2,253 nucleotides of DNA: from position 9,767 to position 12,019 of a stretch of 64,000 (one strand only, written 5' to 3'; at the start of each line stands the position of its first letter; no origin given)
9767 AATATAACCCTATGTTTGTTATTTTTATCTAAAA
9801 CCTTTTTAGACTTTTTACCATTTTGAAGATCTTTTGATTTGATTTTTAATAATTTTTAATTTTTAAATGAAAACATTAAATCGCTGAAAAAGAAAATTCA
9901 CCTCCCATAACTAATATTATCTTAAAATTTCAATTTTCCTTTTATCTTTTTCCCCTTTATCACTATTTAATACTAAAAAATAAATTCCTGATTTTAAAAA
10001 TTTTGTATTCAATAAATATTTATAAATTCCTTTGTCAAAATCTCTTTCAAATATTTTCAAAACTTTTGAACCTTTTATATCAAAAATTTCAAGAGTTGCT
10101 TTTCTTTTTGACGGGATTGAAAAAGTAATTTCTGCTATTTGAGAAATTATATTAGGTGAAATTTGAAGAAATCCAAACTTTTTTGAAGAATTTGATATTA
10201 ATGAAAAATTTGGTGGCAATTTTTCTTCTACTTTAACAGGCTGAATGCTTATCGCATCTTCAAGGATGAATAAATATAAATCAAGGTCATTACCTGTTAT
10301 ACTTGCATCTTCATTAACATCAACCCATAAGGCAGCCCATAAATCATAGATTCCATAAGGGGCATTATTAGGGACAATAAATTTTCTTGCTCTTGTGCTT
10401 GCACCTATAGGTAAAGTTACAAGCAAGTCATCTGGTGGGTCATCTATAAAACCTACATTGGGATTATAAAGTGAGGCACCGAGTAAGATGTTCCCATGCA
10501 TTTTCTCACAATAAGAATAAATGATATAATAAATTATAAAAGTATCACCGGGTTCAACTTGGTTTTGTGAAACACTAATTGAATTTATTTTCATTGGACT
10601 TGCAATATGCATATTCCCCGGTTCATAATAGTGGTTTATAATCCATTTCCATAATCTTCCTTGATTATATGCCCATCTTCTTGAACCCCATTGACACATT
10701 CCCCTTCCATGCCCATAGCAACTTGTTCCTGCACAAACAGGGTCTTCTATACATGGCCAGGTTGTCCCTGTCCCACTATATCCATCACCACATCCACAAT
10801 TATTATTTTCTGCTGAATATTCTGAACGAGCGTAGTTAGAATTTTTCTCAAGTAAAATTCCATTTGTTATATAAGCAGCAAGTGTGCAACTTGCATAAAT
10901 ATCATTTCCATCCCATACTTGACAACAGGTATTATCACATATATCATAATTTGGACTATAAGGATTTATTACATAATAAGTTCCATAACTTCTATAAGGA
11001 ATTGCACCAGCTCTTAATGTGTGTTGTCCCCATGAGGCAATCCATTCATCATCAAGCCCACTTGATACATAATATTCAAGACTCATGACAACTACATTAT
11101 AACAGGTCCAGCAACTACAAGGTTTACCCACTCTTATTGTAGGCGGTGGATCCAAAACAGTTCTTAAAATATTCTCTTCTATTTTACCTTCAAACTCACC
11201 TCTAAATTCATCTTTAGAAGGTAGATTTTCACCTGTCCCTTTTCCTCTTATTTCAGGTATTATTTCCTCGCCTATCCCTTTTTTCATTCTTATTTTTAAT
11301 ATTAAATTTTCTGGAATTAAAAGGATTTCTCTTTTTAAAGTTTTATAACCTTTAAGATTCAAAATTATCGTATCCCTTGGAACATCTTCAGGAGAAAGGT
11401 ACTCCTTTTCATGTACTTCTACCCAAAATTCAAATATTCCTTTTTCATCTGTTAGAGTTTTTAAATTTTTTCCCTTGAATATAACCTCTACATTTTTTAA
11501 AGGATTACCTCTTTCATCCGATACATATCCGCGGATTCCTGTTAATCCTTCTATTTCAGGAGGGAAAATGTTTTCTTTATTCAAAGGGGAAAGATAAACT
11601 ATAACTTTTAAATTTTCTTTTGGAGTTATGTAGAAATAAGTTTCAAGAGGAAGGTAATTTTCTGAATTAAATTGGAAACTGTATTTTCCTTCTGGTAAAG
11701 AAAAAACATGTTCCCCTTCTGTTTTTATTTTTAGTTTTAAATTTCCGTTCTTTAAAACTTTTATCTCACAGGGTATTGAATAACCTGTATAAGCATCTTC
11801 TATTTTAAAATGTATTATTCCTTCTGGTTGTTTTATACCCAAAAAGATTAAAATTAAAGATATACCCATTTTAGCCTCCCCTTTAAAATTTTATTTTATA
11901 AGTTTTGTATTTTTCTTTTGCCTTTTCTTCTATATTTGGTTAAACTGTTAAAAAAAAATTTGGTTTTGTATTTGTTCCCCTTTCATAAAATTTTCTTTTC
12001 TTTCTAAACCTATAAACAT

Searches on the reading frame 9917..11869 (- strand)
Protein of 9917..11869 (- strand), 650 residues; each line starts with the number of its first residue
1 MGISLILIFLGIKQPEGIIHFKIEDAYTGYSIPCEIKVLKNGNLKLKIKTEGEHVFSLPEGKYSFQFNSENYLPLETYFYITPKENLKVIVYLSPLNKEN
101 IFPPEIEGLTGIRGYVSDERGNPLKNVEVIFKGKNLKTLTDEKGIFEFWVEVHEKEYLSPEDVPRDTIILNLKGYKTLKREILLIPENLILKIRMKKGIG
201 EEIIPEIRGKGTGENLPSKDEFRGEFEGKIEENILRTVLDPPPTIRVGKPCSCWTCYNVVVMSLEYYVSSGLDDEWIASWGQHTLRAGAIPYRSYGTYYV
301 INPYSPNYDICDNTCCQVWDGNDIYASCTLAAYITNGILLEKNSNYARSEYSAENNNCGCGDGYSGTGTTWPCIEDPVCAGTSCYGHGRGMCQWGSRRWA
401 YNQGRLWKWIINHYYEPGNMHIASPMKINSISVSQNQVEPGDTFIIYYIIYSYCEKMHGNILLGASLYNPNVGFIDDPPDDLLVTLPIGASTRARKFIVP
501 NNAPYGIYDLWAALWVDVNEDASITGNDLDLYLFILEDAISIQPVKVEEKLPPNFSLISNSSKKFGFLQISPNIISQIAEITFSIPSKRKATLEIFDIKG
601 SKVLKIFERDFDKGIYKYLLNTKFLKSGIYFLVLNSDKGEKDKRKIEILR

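Call 89: search_protein_families(library=pfam, proteins=[window:9917-11869:-], max_evalue=0.00001)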
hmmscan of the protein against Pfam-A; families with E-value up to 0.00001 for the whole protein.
window:9917-11869:- (650 aa): 4 families
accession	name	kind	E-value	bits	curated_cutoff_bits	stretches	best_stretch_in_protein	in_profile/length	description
PF13715.12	CarbopepD_reg_2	-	4.2e-08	33.5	32.2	1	112-149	1-39/88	CarboxypepD_reg-like domain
PF08486.15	SpoIID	-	8.9e-08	33.1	23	1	259-326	8-81/97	Stage II sporulation protein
PF13620.12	CarboxypepD_reg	-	3e-07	31.1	32.3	0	112-148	2-42/82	Carboxypeptidase regulatory-like domain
PF18962.6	Por_Secre_tail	-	1.2e-06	29.2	27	1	572-644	3-72/75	Secretion system C-terminal sorting domain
